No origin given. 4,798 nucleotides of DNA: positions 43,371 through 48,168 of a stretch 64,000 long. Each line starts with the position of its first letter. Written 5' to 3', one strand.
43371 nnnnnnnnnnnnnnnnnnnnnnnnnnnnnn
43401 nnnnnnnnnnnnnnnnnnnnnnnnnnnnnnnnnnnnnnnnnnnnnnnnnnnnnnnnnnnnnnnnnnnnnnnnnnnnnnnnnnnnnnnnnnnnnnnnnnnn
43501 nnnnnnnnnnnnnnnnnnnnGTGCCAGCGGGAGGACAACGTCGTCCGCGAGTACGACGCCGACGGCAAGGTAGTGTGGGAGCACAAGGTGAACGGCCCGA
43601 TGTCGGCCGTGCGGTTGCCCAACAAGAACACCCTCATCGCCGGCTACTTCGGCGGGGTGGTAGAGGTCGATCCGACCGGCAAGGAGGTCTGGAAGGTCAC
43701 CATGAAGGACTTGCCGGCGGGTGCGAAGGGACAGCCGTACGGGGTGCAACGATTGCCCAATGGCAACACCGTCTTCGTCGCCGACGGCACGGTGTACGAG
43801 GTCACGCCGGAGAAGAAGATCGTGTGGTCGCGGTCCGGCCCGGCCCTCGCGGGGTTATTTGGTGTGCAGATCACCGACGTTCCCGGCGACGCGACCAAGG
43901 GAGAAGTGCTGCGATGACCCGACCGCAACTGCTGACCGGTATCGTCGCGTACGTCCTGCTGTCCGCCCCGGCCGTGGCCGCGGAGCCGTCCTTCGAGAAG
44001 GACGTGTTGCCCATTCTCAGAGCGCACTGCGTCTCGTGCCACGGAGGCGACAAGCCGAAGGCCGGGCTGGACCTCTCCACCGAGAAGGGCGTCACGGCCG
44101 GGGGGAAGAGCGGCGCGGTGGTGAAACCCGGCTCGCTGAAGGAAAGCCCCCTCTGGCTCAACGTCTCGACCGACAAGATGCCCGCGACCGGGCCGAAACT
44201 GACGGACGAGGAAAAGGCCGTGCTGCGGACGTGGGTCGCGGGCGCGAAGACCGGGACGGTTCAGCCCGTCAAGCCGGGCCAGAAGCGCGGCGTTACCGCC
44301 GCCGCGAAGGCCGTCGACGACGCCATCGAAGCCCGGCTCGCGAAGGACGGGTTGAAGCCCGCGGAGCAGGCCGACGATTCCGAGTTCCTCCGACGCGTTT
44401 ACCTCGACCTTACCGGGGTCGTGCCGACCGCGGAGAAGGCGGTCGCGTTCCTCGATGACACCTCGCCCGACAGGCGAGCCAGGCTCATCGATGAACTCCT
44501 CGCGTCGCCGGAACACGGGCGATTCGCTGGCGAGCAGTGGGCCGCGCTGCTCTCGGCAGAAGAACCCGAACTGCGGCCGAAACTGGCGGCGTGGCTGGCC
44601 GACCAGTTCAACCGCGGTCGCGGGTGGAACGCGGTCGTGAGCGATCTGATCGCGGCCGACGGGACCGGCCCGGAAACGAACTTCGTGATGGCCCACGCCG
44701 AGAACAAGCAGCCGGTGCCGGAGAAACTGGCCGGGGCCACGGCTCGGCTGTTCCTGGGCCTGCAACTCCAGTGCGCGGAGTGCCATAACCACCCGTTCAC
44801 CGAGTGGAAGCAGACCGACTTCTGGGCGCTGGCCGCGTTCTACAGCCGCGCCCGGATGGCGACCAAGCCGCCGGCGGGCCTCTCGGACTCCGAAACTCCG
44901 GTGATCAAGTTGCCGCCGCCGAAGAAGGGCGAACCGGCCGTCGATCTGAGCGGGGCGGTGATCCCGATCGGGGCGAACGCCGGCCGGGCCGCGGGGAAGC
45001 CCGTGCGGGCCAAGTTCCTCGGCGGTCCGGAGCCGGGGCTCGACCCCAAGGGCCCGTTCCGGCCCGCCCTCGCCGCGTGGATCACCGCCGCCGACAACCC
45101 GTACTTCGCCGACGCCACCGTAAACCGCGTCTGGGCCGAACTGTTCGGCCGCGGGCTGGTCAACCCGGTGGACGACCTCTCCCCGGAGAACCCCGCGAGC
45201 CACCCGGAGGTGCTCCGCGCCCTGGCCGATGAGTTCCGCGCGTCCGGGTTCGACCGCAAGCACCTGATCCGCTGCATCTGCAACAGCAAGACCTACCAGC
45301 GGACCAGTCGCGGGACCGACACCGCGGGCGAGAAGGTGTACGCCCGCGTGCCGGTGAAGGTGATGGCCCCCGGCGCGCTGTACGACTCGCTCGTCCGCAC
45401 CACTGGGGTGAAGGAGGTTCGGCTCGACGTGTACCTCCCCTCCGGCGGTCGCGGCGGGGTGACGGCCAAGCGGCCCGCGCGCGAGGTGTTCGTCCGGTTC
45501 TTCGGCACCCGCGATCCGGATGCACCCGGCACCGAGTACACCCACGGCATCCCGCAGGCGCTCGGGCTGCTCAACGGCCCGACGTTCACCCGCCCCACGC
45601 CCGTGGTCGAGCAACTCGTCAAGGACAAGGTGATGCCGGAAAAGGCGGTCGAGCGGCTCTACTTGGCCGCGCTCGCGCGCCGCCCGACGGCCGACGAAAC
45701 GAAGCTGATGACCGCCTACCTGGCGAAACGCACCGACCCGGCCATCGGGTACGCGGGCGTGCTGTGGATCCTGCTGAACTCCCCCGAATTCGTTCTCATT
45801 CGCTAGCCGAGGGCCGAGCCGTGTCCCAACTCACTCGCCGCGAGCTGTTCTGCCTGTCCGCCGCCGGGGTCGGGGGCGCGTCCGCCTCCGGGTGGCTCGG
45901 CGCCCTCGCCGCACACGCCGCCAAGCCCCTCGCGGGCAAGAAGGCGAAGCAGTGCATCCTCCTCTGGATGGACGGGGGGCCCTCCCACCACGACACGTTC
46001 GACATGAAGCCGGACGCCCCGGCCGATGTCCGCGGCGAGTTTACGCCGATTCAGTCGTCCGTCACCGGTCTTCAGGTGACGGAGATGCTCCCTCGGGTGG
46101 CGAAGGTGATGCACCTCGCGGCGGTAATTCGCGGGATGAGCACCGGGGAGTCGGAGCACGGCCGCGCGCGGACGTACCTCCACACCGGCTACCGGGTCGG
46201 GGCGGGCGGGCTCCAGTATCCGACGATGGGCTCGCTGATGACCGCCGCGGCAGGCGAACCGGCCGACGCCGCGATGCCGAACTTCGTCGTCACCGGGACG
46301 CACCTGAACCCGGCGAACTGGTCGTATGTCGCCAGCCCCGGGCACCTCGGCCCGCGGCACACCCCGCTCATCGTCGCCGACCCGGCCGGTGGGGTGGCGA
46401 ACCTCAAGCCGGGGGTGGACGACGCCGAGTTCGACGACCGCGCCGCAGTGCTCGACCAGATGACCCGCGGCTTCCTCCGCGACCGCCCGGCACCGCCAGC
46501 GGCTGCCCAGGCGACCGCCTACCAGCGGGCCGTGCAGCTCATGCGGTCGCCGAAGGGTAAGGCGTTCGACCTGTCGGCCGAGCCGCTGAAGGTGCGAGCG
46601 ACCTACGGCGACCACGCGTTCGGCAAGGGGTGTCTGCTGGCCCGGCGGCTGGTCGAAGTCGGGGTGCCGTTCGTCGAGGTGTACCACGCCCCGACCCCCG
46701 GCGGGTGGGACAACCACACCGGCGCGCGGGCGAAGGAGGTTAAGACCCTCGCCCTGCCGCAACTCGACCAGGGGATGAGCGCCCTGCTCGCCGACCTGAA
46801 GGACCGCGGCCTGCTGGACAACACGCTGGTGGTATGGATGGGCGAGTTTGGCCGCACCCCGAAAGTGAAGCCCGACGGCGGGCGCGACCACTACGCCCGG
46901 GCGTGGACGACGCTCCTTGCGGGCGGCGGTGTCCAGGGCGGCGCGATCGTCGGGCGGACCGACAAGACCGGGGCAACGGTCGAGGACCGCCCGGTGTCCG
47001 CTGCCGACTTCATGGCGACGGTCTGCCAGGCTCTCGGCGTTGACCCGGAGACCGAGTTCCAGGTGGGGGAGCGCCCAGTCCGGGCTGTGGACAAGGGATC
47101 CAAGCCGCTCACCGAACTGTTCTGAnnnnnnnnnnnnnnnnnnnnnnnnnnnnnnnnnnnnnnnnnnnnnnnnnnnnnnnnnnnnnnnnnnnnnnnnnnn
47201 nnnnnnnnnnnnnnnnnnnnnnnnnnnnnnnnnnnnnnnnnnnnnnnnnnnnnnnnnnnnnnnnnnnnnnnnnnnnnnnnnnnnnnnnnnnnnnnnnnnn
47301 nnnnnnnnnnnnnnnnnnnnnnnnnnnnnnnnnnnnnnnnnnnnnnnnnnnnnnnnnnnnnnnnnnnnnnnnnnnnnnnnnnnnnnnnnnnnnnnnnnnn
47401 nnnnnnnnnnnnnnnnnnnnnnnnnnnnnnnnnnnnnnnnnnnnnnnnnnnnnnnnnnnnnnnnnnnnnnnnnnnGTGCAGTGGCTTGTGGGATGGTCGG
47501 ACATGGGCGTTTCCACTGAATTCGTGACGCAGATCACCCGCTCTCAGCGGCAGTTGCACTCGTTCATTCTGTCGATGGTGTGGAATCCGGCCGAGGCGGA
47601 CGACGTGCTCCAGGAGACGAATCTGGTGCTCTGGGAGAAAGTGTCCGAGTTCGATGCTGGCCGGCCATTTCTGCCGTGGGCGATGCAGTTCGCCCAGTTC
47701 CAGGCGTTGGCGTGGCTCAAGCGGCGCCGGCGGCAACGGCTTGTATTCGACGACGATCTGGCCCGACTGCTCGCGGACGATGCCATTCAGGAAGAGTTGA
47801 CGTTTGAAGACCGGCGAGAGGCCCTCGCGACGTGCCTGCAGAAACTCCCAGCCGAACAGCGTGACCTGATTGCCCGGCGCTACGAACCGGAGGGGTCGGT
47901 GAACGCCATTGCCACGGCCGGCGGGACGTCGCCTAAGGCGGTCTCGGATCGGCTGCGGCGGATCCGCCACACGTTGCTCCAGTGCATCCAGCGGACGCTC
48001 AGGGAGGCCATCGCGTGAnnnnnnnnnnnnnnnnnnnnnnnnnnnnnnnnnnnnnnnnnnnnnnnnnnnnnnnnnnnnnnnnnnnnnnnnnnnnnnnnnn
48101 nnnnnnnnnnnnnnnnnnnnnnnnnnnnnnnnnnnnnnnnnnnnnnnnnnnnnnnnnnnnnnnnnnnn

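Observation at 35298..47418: Conserved ~70-bp leader shared by the ECF sigma gene and a DUF1501-WD40-DUF1549 operon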

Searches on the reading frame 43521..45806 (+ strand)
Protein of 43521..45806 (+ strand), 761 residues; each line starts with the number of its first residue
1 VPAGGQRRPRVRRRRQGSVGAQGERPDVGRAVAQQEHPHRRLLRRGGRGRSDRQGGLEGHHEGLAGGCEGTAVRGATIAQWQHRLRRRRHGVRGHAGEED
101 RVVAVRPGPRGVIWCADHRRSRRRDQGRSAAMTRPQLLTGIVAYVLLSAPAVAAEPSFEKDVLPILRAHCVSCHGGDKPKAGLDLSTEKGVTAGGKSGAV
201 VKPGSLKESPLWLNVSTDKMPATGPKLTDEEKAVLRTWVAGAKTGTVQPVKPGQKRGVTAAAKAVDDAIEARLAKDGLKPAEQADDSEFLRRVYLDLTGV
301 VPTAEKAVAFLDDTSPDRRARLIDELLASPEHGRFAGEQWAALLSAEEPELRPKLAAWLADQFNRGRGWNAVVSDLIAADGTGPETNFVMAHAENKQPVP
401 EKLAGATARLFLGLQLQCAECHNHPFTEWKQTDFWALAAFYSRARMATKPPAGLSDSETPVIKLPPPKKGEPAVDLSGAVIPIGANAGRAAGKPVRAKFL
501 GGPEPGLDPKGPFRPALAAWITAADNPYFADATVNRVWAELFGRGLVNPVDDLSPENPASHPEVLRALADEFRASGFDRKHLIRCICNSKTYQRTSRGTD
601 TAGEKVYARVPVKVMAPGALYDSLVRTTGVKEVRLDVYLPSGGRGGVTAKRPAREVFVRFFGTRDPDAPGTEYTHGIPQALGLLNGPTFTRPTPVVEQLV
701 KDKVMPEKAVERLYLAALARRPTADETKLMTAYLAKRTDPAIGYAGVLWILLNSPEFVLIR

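Call 11: search_protein_families(library=pfam, proteins=[window:43521-45806:+], max_evalue=0.001)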
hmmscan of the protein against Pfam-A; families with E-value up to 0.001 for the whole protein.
window:43521-45806:+ (761 aa): 4 families
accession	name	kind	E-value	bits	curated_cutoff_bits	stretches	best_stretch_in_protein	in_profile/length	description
PF07583.16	PSCyt2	-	4.4e-44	151.4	29.8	1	265-444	2-207/209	Protein of unknown function (DUF1549)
PF07587.16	PSD1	-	3.2e-39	135.3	28.5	1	514-734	2-244/244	Protein of unknown function (DUF1553)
PF07635.16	PSCyt1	-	1.5e-11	45.1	22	1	170-220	1-55/59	Planctomycete cytochrome C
PF13442.11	Cytochrome_CBB3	-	2e-05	25.3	27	0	166-239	10-68/68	Cytochrome C oxidase, cbb3-type, subunit III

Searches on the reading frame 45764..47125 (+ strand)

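Call 11: search_protein_families(library=pfam, proteins=[window:45764-47125:+], max_evalue=0.001)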
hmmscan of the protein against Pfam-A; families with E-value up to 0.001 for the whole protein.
window:45764-47125:+ (453 aa): 2 families
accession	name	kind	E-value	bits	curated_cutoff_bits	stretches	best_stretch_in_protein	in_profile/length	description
PF07394.17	DUF1501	-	4.3e-106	355.8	27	1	61-453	1-390/390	Protein of unknown function (DUF1501)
PF00884.28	Sulfatase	-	0.00076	19.3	25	0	331-426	210-301/301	Sulfatase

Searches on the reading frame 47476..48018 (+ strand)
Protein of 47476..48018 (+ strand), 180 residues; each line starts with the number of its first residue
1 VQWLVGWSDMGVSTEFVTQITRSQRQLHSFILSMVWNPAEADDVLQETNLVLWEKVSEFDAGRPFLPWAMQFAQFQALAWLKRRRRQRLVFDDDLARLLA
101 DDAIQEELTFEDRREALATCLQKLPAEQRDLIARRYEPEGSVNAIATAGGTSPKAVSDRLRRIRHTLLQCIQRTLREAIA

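Call 11: search_protein_families(library=pfam, proteins=[window:47476-48018:+], max_evalue=0.001)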
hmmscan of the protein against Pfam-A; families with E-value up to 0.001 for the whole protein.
window:47476-48018:+ (180 aa): 3 families
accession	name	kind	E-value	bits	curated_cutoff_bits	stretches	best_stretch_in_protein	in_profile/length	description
PF04542.20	Sigma70_r2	-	9.1e-12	45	24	1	20-86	2-70/71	Sigma-70 region 2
PF08281.18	Sigma70_r4_2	-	4.2e-06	26.7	25.7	1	114-164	1-51/54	Sigma-70, region 4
PF04545.22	Sigma70_r4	-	4.9e-05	23.2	24.1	1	120-165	1-46/50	Sigma-70, region 4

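Call 35: search_protein_families(library=ncbifam, proteins=[window:47503-48018:+])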
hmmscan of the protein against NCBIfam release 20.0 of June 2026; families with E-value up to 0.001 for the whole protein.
window:47503-48018:+ (171 aa): 54 families (the best 25 are shown)
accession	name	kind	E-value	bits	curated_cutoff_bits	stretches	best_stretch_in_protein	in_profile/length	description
TIGR02989.1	Sig-70_gvs1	subfamily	5.9e-48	162.8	124.55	1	6-162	2-158/158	RNA polymerase sigma-70 factor, Rhodopirellula/Verrucomicrobium family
TIGR02937.1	sigma70-ECF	superfamily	1.4e-21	76.8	42.9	1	11-161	7-164/165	sigma-70 family RNA polymerase sigma factor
NF058625.1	sigma_PG0214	equivalog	4.3e-18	65.6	130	1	5-166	4-165/170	GFO_1088 family ECF-type sigma factor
NF009168.0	PRK12515.1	subfamily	1.6e-17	63.6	236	1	11-164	28-181/189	RNA polymerase sigma factor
NF009166.1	PRK12513.1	equivalog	2.7e-15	56.6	206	1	7-156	24-180/193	RNA polymerase sigma factor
TIGR02983.1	SigE-fam_strep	subfamily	2e-14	53.8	141.55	1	5-159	6-155/162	SigE family RNA polymerase sigma factor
TIGR02985.1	Sig70_bacteroi1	subfamily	3.7e-13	50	126.4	1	12-153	8-153/162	RNA polymerase sigma-70 factor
NF009195.0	PRK12543.1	subfamily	3.8e-12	46.1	197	1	17-138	32-154/192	RNA polymerase sigma factor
NF004113.0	PRK05602.1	equivalog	5e-12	45.9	208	1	11-164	51-203/211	RNA polymerase sigma factor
NF009165.0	PRK12512.1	equivalog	5.6e-11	42.4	198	1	7-124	27-141/184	RNA polymerase sigma factor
NF007215.0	PRK09637.1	equivalog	1.2e-10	41.7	212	1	15-162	11-154/181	RNA polymerase sigma factor SigZ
NF006089.0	PRK08241.1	subfamily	1.9e-10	40.3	240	1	4-82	21-99/343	RNA polymerase subunit sigma-70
NF008888.0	PRK11922.1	equivalog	2e-10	40.7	204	1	9-169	34-203/231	RNA polymerase sigma factor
TIGR02959.1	SigZ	equivalog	1e-09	38.4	168.65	1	15-163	5-149/170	RNA polymerase sigma factor SigZ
NF009176.0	PRK12524.1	equivalog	1.2e-09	38.3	264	1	20-157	41-179/196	RNA polymerase sigma factor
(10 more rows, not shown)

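Call 80: find_related_loci(query=window:47503-48015:+, collection=genome_contigs, flank=1500)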
Query window:47503-48015:+ (171 aa) in genome_contigs; peptide patterns used: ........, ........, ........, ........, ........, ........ (x = any residue, [..] = any of these).
87 stretches matched a pattern; 26 encode a relative of the query (tblastn E <= 1e-3); 26 distinct loci.
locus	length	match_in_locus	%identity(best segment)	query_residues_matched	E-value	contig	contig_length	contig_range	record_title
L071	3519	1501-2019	87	1-171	2e-98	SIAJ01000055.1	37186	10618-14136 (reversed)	MAG: Gemmataceae bacterium isolate Baikal-deep-G171 BACOMB-C4790, whole genome shotgun sequence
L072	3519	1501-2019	85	1-171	3e-97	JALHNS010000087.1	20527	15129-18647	MAG: Gemmata sp. isolate Bin_69_sub c_000000010757, whole genome shotgun sequence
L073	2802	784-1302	86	1-171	1e-97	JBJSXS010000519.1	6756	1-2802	MAG: Gemmata sp. isolate samp_4435_metabat2_32 samp_4435_1450863, whole genome shotgun sequence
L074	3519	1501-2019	85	1-171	2e-95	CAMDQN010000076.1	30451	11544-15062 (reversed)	MAG: Singulisphaera sp. GP187 isolate TrH-25oct19-98 genome assembly, contig: TrH-25oct19-C2639, whole genome shotgun se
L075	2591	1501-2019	83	1-171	4e-94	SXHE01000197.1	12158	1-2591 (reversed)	MAG: Planctomycetia bacterium isolate F1-120-MAGs012 F1-120__c193555, whole genome shotgun sequence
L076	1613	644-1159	81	1-171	8e-92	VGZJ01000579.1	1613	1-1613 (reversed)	MAG: Planctomycetota bacterium isolate K_Offshore_80m_m2_185 K_Offshore_80m_m2_185_Ga0194132_10121725, whole genome shot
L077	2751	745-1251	74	1-169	5e-85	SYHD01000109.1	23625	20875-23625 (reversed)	MAG: Planctomycetia bacterium isolate F1-60-MAGs120 F1-60__c223298, whole genome shotgun sequence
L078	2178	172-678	74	1-169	1e-85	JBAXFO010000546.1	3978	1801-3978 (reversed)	MAG: Planctomycetota bacterium isolate ELA273 MAG273_546, whole genome shotgun sequence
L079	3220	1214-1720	73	1-169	3e-84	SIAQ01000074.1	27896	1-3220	MAG: Gemmataceae bacterium isolate Baikal-deep-G178 BACOMB-C7761, whole genome shotgun sequence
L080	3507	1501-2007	72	1-169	2e-83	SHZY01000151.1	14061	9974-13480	MAG: Gemmataceae bacterium isolate Baikal-deep-G160 BACOMB-C20903, whole genome shotgun sequence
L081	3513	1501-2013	73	1-169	4e-82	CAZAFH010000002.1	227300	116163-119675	MAG TPA_asm: uncultured Singulisphaera sp. isolate SRP262948_co1_160 genome assembly, contig: NODE_48_length_227300_cov_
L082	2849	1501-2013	71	1-169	3e-81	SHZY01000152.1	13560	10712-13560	MAG: Gemmataceae bacterium isolate Baikal-deep-G160 BACOMB-C21910, whole genome shotgun sequence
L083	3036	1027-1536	72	1-168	3e-80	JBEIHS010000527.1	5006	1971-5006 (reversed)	MAG: Planctomycetaceae bacterium isolate Sample-102-S76-bin-37 Sample_102_S76-bin_37-k141_1426899, whole genome shotgun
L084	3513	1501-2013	71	1-169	7e-80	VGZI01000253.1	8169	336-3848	MAG: Planctomycetota bacterium isolate K_Offshore_80m_m2_128 K_Offshore_80m_m2_128_Ga0194132_10016746, whole genome shot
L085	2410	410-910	74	4-168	3e-80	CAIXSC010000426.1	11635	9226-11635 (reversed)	MAG: uncultured Planctomycetaceae bacterium isolate LaPlata-15m-b_bin-643 genome assembly, contig: bin-643:0426/1075, wh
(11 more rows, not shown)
